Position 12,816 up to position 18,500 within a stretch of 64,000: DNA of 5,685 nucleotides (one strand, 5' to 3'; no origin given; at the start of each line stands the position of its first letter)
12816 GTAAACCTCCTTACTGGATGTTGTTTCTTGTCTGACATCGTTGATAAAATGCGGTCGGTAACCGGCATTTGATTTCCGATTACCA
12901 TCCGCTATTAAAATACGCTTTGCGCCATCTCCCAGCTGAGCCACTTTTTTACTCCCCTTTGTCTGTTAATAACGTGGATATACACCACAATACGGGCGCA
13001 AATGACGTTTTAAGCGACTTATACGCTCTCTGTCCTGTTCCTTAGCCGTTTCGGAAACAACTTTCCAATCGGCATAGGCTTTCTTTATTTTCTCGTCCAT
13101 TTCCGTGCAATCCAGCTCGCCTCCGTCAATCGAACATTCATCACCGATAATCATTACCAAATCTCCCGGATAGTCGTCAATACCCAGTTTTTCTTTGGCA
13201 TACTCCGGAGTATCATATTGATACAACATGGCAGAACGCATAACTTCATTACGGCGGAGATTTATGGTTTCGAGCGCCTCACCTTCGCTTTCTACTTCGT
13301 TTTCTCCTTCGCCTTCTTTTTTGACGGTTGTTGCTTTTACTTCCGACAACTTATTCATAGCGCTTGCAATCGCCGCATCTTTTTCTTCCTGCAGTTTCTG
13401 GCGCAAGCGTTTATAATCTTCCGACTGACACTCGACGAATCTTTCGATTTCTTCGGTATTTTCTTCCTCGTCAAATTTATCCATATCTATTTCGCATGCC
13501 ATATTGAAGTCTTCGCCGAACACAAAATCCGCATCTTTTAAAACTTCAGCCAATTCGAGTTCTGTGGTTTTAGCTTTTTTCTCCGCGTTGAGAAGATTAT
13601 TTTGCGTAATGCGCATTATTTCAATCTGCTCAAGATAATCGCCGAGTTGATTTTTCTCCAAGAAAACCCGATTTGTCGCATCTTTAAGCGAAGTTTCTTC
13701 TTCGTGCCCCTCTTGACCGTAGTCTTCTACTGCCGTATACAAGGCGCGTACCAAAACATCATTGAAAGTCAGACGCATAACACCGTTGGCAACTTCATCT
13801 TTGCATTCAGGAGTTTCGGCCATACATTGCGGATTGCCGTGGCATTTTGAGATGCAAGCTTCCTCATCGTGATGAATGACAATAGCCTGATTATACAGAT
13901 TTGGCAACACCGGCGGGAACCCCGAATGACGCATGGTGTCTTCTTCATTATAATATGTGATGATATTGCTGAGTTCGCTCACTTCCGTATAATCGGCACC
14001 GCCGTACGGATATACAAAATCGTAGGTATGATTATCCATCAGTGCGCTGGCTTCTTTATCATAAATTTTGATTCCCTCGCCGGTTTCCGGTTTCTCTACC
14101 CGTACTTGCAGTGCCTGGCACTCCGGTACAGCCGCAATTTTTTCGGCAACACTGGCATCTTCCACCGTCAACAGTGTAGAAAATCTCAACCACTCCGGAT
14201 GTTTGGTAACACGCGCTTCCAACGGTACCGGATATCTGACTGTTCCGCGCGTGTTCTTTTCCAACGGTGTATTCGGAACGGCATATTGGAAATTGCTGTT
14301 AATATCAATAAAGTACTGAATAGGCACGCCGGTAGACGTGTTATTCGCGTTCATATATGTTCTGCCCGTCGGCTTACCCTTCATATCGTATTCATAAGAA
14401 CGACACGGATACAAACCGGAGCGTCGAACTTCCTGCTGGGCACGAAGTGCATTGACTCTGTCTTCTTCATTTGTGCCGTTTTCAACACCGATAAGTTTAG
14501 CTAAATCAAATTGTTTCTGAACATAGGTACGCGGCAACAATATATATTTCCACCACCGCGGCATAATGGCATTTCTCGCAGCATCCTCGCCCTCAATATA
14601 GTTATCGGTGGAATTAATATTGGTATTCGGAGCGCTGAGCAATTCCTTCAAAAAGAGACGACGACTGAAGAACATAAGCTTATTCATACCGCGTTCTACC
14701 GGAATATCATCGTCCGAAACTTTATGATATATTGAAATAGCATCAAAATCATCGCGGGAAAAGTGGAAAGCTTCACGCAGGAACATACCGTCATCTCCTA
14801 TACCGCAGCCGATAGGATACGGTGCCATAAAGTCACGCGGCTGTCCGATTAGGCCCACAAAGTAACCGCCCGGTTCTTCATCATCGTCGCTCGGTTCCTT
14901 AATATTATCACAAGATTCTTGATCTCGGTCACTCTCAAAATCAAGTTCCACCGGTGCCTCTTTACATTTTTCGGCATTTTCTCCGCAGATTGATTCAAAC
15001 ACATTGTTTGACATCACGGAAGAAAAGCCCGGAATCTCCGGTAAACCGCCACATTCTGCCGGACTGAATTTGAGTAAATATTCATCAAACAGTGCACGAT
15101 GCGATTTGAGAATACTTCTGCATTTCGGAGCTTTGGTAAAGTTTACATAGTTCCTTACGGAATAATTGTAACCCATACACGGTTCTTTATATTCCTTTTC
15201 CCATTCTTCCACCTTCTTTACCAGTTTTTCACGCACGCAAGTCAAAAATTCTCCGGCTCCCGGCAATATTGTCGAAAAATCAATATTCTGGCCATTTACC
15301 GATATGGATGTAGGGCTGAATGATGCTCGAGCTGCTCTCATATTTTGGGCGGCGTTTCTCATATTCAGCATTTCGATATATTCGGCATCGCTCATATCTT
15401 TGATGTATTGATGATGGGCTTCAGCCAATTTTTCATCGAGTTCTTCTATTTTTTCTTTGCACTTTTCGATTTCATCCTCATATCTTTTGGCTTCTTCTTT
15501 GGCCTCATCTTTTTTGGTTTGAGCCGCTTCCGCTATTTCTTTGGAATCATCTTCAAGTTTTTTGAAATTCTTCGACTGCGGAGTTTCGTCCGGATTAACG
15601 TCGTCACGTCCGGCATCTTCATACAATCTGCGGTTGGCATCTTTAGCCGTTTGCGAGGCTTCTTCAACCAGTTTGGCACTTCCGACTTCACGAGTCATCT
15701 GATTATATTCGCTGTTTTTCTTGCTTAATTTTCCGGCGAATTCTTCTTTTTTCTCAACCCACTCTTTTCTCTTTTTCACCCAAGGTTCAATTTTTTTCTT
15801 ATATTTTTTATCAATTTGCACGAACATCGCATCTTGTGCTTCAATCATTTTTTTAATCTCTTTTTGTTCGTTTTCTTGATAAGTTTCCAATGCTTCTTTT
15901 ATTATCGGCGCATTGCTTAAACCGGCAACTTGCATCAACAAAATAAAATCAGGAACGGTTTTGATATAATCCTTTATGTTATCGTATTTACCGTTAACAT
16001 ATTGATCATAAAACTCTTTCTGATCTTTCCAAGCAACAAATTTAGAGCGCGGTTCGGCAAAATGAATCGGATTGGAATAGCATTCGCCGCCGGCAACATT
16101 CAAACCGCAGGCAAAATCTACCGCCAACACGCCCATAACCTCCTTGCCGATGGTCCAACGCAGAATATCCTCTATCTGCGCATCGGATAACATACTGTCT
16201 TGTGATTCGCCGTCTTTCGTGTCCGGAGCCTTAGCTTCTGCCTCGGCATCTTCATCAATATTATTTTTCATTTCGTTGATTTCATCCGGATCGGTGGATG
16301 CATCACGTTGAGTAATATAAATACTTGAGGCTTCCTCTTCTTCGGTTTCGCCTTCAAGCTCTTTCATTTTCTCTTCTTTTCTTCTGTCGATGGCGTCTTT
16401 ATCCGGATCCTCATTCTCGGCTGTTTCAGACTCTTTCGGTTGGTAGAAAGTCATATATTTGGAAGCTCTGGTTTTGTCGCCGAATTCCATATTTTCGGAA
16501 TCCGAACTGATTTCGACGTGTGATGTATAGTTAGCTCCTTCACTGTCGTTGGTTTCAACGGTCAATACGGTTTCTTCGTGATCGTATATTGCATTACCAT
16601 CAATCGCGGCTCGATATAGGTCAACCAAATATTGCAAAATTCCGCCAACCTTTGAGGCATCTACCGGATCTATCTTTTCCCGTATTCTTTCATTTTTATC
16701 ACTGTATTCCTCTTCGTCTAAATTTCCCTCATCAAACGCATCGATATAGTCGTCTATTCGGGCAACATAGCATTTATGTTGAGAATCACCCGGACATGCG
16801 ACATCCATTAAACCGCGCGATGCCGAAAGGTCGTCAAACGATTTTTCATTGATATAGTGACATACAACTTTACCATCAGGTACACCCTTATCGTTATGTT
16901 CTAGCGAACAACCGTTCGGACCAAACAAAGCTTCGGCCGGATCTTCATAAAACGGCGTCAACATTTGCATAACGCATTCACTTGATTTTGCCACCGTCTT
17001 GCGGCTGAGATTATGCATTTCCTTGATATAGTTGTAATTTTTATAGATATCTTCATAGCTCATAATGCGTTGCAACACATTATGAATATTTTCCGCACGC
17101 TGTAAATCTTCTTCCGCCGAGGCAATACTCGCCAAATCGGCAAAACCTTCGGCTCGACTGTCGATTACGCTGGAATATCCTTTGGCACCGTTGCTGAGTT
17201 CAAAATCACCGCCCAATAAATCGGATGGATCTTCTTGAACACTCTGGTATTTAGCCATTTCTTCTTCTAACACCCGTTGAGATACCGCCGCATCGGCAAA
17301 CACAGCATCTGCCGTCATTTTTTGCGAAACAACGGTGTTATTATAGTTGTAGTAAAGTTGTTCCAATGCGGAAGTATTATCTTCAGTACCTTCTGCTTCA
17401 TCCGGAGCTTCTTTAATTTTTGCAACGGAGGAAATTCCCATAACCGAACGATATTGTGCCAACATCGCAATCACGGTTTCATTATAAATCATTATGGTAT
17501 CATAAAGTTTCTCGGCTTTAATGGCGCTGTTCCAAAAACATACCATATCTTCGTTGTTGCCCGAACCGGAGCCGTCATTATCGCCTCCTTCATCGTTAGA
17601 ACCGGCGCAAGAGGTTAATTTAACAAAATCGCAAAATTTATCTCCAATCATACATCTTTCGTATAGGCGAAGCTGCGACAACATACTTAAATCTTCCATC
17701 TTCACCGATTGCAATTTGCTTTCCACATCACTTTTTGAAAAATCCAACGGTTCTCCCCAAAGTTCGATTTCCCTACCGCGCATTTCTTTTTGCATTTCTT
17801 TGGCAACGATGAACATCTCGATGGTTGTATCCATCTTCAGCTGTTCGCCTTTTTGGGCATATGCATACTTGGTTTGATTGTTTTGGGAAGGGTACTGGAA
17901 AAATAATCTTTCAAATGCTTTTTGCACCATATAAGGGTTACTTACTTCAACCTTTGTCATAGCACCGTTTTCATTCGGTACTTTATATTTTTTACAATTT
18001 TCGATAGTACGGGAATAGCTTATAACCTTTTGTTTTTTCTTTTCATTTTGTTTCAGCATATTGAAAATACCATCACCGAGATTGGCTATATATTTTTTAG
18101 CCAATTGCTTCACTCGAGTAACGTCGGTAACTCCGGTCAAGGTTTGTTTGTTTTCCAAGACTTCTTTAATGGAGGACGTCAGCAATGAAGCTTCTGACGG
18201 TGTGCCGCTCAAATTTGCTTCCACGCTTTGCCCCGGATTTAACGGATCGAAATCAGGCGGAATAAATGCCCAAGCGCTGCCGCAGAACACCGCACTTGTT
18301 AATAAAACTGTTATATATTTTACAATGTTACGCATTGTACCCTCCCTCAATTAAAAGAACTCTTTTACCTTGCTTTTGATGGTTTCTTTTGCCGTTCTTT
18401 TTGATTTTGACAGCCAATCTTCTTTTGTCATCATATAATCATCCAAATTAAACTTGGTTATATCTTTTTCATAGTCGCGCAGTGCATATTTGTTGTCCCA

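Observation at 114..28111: Atypical virB-type T4SS operon: core present, VirB6/VirB1/VirD4 absent, slots filled by giant and secreted proteins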

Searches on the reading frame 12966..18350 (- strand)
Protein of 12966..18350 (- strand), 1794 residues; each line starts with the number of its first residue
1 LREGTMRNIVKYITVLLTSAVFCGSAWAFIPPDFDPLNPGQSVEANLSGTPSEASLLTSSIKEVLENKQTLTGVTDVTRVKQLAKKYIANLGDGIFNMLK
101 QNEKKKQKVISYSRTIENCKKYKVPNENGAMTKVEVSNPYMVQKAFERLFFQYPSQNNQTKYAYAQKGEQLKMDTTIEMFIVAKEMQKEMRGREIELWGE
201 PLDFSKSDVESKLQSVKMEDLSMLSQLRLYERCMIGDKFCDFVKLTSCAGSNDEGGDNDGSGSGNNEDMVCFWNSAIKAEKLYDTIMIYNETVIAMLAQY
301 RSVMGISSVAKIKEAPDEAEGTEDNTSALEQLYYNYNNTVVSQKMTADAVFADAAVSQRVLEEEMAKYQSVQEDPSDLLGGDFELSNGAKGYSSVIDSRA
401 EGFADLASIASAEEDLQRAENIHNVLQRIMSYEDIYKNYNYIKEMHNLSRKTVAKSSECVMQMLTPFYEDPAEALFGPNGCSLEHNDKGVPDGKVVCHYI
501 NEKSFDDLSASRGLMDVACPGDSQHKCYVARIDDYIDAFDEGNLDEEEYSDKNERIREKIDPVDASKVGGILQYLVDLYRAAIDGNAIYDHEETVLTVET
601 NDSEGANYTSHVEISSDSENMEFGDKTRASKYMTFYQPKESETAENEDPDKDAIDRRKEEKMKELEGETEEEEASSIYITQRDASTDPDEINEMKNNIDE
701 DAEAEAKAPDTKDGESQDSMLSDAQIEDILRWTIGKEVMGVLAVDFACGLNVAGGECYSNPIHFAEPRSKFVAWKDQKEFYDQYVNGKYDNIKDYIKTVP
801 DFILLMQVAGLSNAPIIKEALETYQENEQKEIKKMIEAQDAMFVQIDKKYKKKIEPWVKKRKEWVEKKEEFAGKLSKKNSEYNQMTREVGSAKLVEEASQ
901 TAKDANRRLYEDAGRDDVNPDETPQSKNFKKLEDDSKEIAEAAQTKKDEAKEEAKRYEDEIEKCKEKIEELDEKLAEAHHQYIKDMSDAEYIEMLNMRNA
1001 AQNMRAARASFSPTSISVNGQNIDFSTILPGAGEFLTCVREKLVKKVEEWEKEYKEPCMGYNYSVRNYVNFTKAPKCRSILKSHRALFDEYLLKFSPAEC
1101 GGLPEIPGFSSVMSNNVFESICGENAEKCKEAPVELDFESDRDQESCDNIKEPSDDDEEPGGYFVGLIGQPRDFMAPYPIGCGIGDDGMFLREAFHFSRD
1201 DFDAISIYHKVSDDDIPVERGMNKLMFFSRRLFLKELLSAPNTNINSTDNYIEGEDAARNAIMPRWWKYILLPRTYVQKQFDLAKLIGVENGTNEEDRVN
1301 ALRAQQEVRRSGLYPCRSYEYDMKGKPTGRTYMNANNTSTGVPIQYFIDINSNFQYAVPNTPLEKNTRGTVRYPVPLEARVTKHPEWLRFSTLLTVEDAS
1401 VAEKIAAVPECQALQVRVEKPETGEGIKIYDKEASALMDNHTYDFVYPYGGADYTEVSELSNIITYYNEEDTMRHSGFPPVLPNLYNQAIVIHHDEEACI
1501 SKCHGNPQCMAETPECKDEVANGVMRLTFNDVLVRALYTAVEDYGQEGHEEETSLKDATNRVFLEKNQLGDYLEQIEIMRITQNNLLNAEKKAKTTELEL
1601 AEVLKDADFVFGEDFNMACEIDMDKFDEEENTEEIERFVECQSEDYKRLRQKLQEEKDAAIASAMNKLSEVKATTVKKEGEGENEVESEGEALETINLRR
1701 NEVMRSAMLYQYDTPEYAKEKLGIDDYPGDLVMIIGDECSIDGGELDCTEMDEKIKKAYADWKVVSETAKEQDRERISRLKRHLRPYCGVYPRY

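Call 4: search_protein_families(library=pfam, proteins=[window:12966-18350:-], max_evalue=0.1)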
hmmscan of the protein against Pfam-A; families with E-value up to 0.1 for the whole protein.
window:12966-18350:- (1794 aa): 0 families

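Call 59: find_homologous_proteins(query=window:12966-18335:-, max_evalue=0.001)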
Query window:12966-18335:- (1789 aa): 12 proteins with E <= 0.001 among 8000 candidates.
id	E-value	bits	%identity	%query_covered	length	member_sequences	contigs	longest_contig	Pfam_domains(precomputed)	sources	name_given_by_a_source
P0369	0.0e+0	4076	100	100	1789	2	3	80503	-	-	-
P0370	0.0e+0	3361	81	100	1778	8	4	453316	-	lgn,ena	-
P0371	0.0e+0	3162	77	100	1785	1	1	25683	-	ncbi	-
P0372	0.0e+0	3065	75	100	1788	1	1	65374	-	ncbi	-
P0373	0.0e+0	2691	68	100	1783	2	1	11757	-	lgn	-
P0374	0.0e+0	1681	46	100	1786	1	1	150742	-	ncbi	-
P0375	0.0e+0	1329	41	100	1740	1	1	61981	-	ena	-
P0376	0.0e+0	1314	43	100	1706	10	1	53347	-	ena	-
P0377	4.9e-128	447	30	75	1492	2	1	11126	-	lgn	-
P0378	4.3e-121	424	30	73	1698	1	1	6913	-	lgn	-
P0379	1.1e-120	422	28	75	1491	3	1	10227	-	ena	-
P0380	1.7e-116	409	29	70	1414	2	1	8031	-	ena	-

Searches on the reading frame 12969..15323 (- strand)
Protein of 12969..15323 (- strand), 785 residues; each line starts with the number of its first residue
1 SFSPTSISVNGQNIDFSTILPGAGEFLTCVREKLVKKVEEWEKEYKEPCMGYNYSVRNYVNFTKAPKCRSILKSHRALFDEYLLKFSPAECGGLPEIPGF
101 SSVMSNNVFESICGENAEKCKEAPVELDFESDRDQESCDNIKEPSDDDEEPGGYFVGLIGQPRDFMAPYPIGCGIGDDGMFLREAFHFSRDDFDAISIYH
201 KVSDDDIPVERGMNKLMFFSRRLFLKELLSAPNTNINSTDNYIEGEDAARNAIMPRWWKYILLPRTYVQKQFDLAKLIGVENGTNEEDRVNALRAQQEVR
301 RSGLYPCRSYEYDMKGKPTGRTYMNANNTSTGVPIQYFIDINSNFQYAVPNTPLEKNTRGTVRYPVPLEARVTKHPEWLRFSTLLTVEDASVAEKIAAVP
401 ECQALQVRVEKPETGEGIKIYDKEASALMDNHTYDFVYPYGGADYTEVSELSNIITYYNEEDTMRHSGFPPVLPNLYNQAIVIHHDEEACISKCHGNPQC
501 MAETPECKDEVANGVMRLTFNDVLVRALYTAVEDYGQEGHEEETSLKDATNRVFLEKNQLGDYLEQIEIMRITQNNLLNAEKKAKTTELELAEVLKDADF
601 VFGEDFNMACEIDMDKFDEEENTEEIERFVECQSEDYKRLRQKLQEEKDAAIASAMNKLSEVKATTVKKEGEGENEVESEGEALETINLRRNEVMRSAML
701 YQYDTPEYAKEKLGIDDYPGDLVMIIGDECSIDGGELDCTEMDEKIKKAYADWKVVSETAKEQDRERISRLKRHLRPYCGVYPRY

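Call 82: predict_structure(alignment_id=A3)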
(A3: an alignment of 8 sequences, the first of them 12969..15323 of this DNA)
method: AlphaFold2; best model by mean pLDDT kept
length: 785 residues; sequences in the alignment: 8
mean_pLDDT: 46.3   pTM: 0.28
mean pLDDT of the five models: 46.3, 43.4, 42.6, 42.6, 38.8
residues with pLDDT >= 90: 0; 70-90: 74; 50-70: 243; < 50: 468
segments of 3 or more residues with pLDDT < 50: 1-4, 50-64, 68-70, 102-104, 113-304, 343-345, 352-358, 373-376, 424-482, 511-612, 630-637, 661-685, 766-785
pLDDT, mean of each block of 10 residues (from residue 1): 46 59 63 67 56 34 49 54 64 58 50 49 34 32 29 27 28 27 28 27 31 29 34 40 34 30 26 29 41 46 58 80 68 72 53 48 51 53 62 68 71 69 42 30 30 31 38 40 66 78 68 36 30 30 32 30 30 31 39 34 31 50 54 48 54 51 39 38 50 55 64 67 56 58 72 60 48 32 25
secondary structure, 60 per line:
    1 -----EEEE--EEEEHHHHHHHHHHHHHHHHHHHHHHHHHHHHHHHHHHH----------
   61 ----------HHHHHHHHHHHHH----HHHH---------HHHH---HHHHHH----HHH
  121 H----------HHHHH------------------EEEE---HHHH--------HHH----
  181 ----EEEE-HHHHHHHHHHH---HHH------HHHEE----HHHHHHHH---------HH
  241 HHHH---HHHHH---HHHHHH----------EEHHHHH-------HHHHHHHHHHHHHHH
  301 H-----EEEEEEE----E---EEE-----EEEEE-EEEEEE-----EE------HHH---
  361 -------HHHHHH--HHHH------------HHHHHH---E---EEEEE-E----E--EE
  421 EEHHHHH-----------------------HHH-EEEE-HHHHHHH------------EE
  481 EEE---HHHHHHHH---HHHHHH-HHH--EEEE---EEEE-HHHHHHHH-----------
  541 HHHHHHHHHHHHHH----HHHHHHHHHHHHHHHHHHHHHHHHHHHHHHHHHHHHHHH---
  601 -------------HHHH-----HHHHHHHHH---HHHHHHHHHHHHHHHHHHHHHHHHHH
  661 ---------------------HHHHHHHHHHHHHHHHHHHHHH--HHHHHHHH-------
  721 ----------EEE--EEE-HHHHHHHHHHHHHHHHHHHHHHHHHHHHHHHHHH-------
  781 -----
elements in order (helices of 4 or more, strands of 3 or more residues): E6-9 E12-15 H16-50 H71-83 H88-91 H101-104 H108-113 H118-121 H132-136 E155-158 H162-165 E185-188 H190-200 H222-229 H239-244 H248-252 H256-261 H274-278 H286-301 E307-313 E322-324 E330-334 E336-341 H368-373 H376-379 H392-397 E405-409 E419-422 H423-427 E455-458 H460-466 E479-483 H487-494 H498-503 E510-513 E517-520 H522-529 H541-554 H559-597 H614-617 H623-631 H635-660 H682-703 H706-713 E731-733 E736-738 H740-773
